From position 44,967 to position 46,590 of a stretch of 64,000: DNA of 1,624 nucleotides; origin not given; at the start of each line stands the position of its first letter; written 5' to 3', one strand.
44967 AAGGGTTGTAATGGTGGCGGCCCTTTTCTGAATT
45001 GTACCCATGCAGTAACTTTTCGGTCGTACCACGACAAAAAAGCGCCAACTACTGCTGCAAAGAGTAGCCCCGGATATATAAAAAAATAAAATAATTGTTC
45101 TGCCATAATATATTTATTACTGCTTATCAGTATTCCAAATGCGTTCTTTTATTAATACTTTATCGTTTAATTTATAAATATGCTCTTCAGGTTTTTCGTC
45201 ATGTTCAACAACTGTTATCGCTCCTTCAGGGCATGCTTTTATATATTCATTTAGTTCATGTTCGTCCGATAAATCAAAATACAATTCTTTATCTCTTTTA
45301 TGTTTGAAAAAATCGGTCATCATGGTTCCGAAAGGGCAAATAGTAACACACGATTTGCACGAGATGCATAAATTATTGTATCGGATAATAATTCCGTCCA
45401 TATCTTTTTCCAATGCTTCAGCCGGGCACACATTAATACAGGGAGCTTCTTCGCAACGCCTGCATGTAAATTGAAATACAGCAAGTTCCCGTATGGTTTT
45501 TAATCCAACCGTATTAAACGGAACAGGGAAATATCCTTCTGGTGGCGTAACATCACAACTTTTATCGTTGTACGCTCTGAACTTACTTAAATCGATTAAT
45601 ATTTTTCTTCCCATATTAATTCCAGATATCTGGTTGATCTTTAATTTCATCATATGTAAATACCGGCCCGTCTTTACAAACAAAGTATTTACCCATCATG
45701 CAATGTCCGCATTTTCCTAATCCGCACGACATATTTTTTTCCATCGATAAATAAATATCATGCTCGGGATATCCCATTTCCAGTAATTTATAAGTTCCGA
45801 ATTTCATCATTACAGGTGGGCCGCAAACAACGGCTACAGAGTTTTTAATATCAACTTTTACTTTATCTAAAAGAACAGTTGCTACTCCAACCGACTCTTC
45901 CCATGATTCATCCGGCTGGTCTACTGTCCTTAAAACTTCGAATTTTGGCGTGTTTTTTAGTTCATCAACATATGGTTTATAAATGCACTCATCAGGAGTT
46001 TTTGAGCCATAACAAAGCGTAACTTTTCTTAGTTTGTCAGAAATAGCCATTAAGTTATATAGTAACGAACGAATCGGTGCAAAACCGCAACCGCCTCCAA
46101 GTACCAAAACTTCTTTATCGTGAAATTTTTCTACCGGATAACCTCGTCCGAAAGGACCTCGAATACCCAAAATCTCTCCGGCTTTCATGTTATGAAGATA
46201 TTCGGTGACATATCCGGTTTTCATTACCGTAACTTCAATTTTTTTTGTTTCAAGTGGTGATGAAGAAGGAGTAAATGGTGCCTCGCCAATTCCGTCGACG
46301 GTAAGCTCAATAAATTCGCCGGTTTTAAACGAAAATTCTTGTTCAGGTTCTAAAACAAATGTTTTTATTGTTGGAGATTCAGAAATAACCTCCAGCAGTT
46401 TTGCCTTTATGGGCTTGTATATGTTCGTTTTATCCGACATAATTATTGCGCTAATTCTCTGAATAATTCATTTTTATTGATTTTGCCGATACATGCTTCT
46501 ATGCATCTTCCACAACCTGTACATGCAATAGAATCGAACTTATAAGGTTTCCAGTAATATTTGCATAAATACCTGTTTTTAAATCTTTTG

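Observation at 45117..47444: NAD(P)H/FAD diaphorase module of the soluble sulfhydrogenase type joined to a membrane-bound Mrp-type [NiFe]-hydrogenase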

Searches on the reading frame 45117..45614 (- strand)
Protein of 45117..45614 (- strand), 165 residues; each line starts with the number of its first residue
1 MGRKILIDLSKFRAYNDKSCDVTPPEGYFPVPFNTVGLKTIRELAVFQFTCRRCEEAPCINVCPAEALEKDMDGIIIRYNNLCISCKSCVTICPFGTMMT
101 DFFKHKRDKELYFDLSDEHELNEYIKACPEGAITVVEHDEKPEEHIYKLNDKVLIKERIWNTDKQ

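Call 3: search_protein_families(library=pfam, proteins=[window:45117-45614:-], max_evalue=0.001)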
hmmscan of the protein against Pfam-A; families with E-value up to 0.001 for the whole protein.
window:45117-45614:- (165 aa): 12 families
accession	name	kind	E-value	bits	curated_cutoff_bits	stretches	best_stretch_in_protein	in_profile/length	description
PF12838.12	Fer4_7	-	5.4e-09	36.8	27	2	50-96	1-51/52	4Fe-4S dicluster domain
PF13247.11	Fer4_11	-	1.1e-08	35.6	26.2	1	47-135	6-97/100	4Fe-4S dicluster domain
PF13484.11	Fer4_16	-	5.4e-08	33.9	30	0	83-113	2-32/66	4Fe-4S double cluster binding domain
PF13187.11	Fer4_9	-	1.7e-07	31.6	27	1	51-96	2-50/52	4Fe-4S dicluster domain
PF13237.11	Fer4_10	-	2.3e-07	31.1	25.5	2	50-94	8-53/53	4Fe-4S dicluster domain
PF00037.32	Fer4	-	1.7e-06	28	21.1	1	80-96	5-21/24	4Fe-4S binding domain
PF12837.12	Fer4_6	-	3.2e-06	27.3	25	1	81-96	7-22/24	4Fe-4S binding domain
PF25160.1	LdpA_Fe-S-bd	-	3.2e-06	27.2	27.6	1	57-98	7-43/49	LdpA Fe-S cluster-binding domain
PF12800.12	Fer4_4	-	1.5e-05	25.3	24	1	81-96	2-17/17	4Fe-4S binding domain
PF14697.11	Fer4_21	-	5.9e-05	23.6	35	1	50-95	7-53/59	4Fe-4S dicluster domain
PF06902.16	Fer4_19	-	0.00037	20.9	24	1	75-137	6-63/64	Divergent 4Fe-4S mono-cluster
PF13183.11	Fer4_8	-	0.00062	20.7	27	1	82-128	4-54/68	4Fe-4S dicluster domain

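Call 4: search_protein_families(library=ncbifam, proteins=[window:45117-45614:-], max_evalue=0.001)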
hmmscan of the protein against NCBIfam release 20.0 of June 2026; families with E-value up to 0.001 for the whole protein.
window:45117-45614:- (165 aa): 43 families (the best 25 are shown)
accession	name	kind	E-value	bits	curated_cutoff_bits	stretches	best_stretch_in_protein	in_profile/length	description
NF009408.0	PRK12769.1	equivalog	1.1e-16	60.1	1003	1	49-140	54-149/659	formate-dependent uric acid utilization protein AegA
NF045797.1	DsrO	equivalog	3.1e-14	53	200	1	45-109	97-161/235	sulfate reduction electron transfer complex DsrMKJOP subunit DsrO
TIGR02951.1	DMSO_dmsB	equivalog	1.4e-13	51.2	214.1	1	48-140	61-155/161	DMSO/selenate family reductase complex B subunit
NF041715.1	arsenate_red_ArrB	equivalog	1.6e-13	50.8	450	1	50-143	56-143/233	arsenate respiratory reductase iron-sulfur subunit ArrB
TIGR03149.1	cyt_nit_nrfC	equivalog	2.3e-13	50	377.6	1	45-158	88-204/225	cytochrome c nitrite reductase Fe-S protein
NF007658.0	PRK10330.1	equivalog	2.3e-13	50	260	1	49-99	56-105/181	electron transport protein HydN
NF038355.1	FDH3_beta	equivalog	2.6e-13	50.4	240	1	48-97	51-100/180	formate dehydrogenase FDH3 subunit beta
NF009451.0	PRK12809.1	equivalog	3e-11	42.3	1154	1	45-136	50-137/639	formate-dependent uric acid utilization protein YgfT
NF045766.1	PhenlGlyoxDHPadI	equivalog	5.5e-11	41.9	700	1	50-136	54-136/443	NADH-dependent phenylglyoxylate dehydrogenase subunit beta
NF011569.0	PRK14993.1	equivalog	5.7e-11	42.3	416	1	49-109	98-158/244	tetrathionate reductase subunit TtrB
NF007382.0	PRK09898.1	equivalog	1.3e-10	41.2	213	1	45-139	117-204/208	ferredoxin-like protein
NF041782.1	mnquin_red_QrcC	equivalog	5.3e-10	39.4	400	1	44-111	58-129/239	menaquinone reductase iron-sulfur cluster-binding subunit QrcC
NF008134.0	PRK10882.1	equivalog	1.1e-09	37.8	263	1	47-133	109-203/329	hydrogenase 2 operon protein HybA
NF045715.1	sulf_resp_HmcB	equivalog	1.2e-08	34.4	420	1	47-137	102-197/307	sulfate respiration complex iron-sulfur protein HmcB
NF045874.1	Vhu_polyferre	exception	2.8e-08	32.9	600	1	39-140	186-289/381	F420-non-reducing hydrogenase associated-polyferredoxin VhuB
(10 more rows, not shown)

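Call 42: search_solved_structures(query=window:45117-45614:-, max_evalue=0.001, show_alignments=1)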
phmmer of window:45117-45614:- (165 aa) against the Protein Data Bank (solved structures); distinct sequences matched with E-value up to 0.001: 22.
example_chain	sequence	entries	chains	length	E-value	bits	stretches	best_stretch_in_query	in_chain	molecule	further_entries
6cz7_B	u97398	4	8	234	7.1e-13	51.6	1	49-100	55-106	4Fe-4S ferredoxin, iron-sulfur binding domain protein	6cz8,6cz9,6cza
7qv7_B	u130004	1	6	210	1.4e-12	50.6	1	45-99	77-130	Hydrogen dependent carbon dioxide reductase subunit HycB4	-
7qv7_A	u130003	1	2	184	4.5e-12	49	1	43-114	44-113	Hydrogen dependent carbon dioxide reductase subunit HycB3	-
9mqx_E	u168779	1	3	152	3.8e-11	46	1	47-99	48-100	Fe-S-cluster-containing hydrogenase subunit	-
9sw6_G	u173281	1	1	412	4.9e-10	42.4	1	51-111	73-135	Polyferredoxin protein MvhB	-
8c0z_C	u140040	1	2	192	1.4e-09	41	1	48-139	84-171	Iron-sulfur cluster-binding protein potential subunit of aldehyde oxidoreductase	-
9vap_B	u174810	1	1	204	2.6e-09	40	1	47-98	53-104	4Fe-4S dicluster domain-containing protein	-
7z0s_B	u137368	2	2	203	3.2e-09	39.7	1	50-98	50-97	Formate hydrogenlyase subunit 2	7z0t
7koe_D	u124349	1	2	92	2.6e-07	33.5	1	50-100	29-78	Ferredoxin-like protein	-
6lod_B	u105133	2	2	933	2.1e-06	30.6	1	49-106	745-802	Fe-S-cluster-containing hydrogenase components 1-like protein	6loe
2vpw_B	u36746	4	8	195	2.1e-06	30.6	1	50-97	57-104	NRFC PROTEIN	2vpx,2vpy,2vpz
8k9e_B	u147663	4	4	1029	6.9e-06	28.9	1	47-115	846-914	Fe-S-cluster-containing hydrogenase components 1-like protein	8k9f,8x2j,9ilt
6btm_B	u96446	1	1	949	9.8e-06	28.4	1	47-118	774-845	Alternative Complex III subunit B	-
6x1o_B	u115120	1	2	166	1.1e-05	28.2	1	49-95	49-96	Oxidoreductase, Fe-S subunit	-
4ydd_B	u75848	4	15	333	2.3e-05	27.2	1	50-100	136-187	DMSO reductase family type II enzyme, iron-sulfur subunit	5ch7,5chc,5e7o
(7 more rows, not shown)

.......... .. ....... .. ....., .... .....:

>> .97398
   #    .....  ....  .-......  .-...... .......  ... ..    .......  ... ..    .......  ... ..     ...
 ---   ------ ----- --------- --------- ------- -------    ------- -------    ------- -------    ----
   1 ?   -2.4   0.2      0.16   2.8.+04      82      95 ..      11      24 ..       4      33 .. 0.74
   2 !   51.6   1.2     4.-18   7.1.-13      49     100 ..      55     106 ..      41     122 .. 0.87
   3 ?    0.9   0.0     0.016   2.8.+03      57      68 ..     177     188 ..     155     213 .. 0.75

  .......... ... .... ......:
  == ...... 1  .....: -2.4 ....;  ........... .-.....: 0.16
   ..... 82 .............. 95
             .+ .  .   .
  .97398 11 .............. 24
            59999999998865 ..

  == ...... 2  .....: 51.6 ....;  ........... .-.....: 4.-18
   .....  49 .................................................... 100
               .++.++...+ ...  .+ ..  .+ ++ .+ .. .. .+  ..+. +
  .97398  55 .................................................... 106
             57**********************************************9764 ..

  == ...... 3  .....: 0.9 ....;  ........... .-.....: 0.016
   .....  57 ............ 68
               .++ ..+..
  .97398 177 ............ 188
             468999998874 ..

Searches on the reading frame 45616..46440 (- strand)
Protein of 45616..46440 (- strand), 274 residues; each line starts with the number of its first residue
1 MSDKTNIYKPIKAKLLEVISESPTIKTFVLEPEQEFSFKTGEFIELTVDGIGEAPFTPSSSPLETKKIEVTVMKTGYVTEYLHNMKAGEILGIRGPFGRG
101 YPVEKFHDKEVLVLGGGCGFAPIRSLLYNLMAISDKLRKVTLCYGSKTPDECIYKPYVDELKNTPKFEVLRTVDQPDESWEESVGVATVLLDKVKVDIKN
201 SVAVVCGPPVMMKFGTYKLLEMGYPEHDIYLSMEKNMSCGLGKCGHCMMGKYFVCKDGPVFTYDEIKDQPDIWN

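Call 3: search_protein_families(library=pfam, proteins=[window:45616-46440:-], max_evalue=0.001)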
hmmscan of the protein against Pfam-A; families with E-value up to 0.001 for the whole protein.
window:45616-46440:- (274 aa): 3 families
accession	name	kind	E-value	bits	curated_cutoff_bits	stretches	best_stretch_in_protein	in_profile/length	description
PF00175.26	NAD_binding_1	-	7.8e-15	55.9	22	1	114-214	2-106/109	Oxidoreductase NAD-binding domain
PF10418.14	DHODB_Fe-S_bind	-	2.3e-10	40.5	23.9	1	234-266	1-40/41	Iron-sulfur cluster binding domain of dihydroorotate dehydrogenase B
PF00970.30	FAD_binding_6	-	8.9e-08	32.8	21.1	1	17-99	8-96/99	Oxidoreductase FAD-binding domain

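Call 4: search_protein_families(library=ncbifam, proteins=[window:45616-46440:-], max_evalue=0.001)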
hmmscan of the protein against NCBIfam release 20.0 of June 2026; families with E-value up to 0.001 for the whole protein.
window:45616-46440:- (274 aa): 25 families
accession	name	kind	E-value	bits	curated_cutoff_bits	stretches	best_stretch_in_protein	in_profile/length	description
NF006220.0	PRK08345.1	subfamily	7.7e-63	212.5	395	1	4-266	4-287/294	cytochrome-c3 hydrogenase subunit gamma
TIGR02911.1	sulfite_red_B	equivalog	9.2e-60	201.9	288.6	1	6-267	1-257/261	anaerobic sulfite reductase subunit AsrB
NF040830.1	sulfhyd_ShyC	equivalog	5.9e-52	176.6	600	1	6-265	2-280/288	NAD(P)-dependent hydrogenase/sulfhydrogenase 2 subunit gamma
NF040835.1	sulfhyd_HydG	equivalog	5e-48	163.8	650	1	5-272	12-290/292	NADPH-dependent hydrogenase/sulfhydrogenase 1 subunit gamma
NF000796.0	PRK00054.1-1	equivalog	2.7e-46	157.9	224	1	9-268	2-237/254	dihydroorotate dehydrogenase electron transfer subunit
NF000798.0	PRK00054.1-3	equivalog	8.6e-25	87.8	219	1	27-266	20-242/244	dihydroorotate dehydrogenase electron transfer subunit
NF000799.0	PRK00054.1-4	equivalog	1.7e-23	83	314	1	62-266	59-256/258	dihydroorotate dehydrogenase electron transfer subunit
NF004862.0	PRK06222.1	subfamily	2.8e-20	73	220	1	37-263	27-245/281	sulfide/dihydroorotate dehydrogenase-like FAD/NAD-binding protein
NF000797.0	PRK00054.1-2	equivalog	6.4e-20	71.5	270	1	15-263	19-262/267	dihydroorotate dehydrogenase electron transfer subunit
NF040810.1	BenC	equivalog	8.6e-19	67.9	430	1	11-213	105-309/333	benzoate 1,2-dioxygenase electron transfer component BenC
NF009414.0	PRK12778.1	equivalog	1.1e-18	66.9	1103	1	32-266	22-248/752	bifunctional dihydroorotate dehydrogenase B NAD binding subunit/NADPH-dependent glutamate synthase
NF005963.0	PRK08051.1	equivalog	4.8e-18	65.3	230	1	11-215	4-210/233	NAD(P)H-flavin reductase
TIGR01941.1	nqrF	equivalog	1.9e-17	63.3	295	1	70-230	234-399/405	NADH:ubiquinone reductase (Na(+)-transporting) subunit F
NF045803.1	MethMoxFADbindMmoC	equivalog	2.5e-17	62.7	500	1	33-231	135-337/343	aromatic/alkene monooxygenase hydroxylase FAD-binding subunit MmoC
NF058606.1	GlBtMonoRdsGbcB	equivalog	1.3e-16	60.5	500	1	14-224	17-237/362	glycine betaine monooxygenase reductase subunit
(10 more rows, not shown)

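Call 29: search_solved_structures(query=window:45616-46440:-, max_evalue=0.00001, show_alignments=3)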
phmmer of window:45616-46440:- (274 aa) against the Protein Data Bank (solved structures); distinct sequences matched with E-value up to 0.00001: 38.
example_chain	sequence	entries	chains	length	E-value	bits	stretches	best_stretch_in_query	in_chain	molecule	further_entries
9nez_C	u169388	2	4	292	2.4e-48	168.1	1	5-271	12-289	Sulfhydrogenase 1 subunit gamma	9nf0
4ylf_A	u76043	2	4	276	8.6e-18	67.9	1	30-266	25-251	Dihydroorotate dehydrogenase B (NAD(+)), electron transfer subunit homolog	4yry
5ksw_B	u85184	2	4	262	1e-14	57.8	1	79-262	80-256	Dihydroorotate dehydrogenase B (NAD(+)), electron transfer subunit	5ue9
7qty_A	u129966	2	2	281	4.2e-14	55.8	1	74-231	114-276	Na(+)-translocating NADH-quinone reductase subunit F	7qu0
2eix_A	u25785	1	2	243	4.4e-14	55.7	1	6-226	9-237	NADH-cytochrome b5 reductase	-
7qu3_A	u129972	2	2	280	7.5e-14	55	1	75-230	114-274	Na(+)-translocating NADH-quinone reductase subunit F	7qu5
2r6h_A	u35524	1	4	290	1.9e-13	53.6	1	73-229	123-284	NADH:ubiquinone oxidoreductase, Na translocating, F subunit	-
1ep1_B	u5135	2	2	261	2.1e-13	53.5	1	79-262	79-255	DIHYDROOROTATE DEHYDROGENASE B (PYRK SUBUNIT)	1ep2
1ep3_B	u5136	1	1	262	2.1e-13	53.5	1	79-262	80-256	DIHYDROOROTATE DEHYDROGENASE B (PYRK SUBUNIT)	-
8ad3_A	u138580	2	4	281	1.2e-12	51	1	75-231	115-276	Na(+)-translocating NADH-quinone reductase subunit F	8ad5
4u9u_A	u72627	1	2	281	1.3e-12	50.9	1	75-231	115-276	Na(+)-translocating NADH-quinone reductase subunit F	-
4uaj_A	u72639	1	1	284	1.3e-12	50.9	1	75-231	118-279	Na(+)-translocating NADH-quinone reductase subunit F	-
8ad4_A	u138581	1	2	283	1.3e-12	50.9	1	75-231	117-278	Na(+)-translocating NADH-quinone reductase subunit F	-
7xk3_F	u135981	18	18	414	2.5e-12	49.9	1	75-231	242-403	Na(+)-translocating NADH-quinone reductase subunit F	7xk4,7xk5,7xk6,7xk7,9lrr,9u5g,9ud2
8a1t_F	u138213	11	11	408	2.5e-12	49.9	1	75-231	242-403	Na(+)-translocating NADH-quinone reductase subunit F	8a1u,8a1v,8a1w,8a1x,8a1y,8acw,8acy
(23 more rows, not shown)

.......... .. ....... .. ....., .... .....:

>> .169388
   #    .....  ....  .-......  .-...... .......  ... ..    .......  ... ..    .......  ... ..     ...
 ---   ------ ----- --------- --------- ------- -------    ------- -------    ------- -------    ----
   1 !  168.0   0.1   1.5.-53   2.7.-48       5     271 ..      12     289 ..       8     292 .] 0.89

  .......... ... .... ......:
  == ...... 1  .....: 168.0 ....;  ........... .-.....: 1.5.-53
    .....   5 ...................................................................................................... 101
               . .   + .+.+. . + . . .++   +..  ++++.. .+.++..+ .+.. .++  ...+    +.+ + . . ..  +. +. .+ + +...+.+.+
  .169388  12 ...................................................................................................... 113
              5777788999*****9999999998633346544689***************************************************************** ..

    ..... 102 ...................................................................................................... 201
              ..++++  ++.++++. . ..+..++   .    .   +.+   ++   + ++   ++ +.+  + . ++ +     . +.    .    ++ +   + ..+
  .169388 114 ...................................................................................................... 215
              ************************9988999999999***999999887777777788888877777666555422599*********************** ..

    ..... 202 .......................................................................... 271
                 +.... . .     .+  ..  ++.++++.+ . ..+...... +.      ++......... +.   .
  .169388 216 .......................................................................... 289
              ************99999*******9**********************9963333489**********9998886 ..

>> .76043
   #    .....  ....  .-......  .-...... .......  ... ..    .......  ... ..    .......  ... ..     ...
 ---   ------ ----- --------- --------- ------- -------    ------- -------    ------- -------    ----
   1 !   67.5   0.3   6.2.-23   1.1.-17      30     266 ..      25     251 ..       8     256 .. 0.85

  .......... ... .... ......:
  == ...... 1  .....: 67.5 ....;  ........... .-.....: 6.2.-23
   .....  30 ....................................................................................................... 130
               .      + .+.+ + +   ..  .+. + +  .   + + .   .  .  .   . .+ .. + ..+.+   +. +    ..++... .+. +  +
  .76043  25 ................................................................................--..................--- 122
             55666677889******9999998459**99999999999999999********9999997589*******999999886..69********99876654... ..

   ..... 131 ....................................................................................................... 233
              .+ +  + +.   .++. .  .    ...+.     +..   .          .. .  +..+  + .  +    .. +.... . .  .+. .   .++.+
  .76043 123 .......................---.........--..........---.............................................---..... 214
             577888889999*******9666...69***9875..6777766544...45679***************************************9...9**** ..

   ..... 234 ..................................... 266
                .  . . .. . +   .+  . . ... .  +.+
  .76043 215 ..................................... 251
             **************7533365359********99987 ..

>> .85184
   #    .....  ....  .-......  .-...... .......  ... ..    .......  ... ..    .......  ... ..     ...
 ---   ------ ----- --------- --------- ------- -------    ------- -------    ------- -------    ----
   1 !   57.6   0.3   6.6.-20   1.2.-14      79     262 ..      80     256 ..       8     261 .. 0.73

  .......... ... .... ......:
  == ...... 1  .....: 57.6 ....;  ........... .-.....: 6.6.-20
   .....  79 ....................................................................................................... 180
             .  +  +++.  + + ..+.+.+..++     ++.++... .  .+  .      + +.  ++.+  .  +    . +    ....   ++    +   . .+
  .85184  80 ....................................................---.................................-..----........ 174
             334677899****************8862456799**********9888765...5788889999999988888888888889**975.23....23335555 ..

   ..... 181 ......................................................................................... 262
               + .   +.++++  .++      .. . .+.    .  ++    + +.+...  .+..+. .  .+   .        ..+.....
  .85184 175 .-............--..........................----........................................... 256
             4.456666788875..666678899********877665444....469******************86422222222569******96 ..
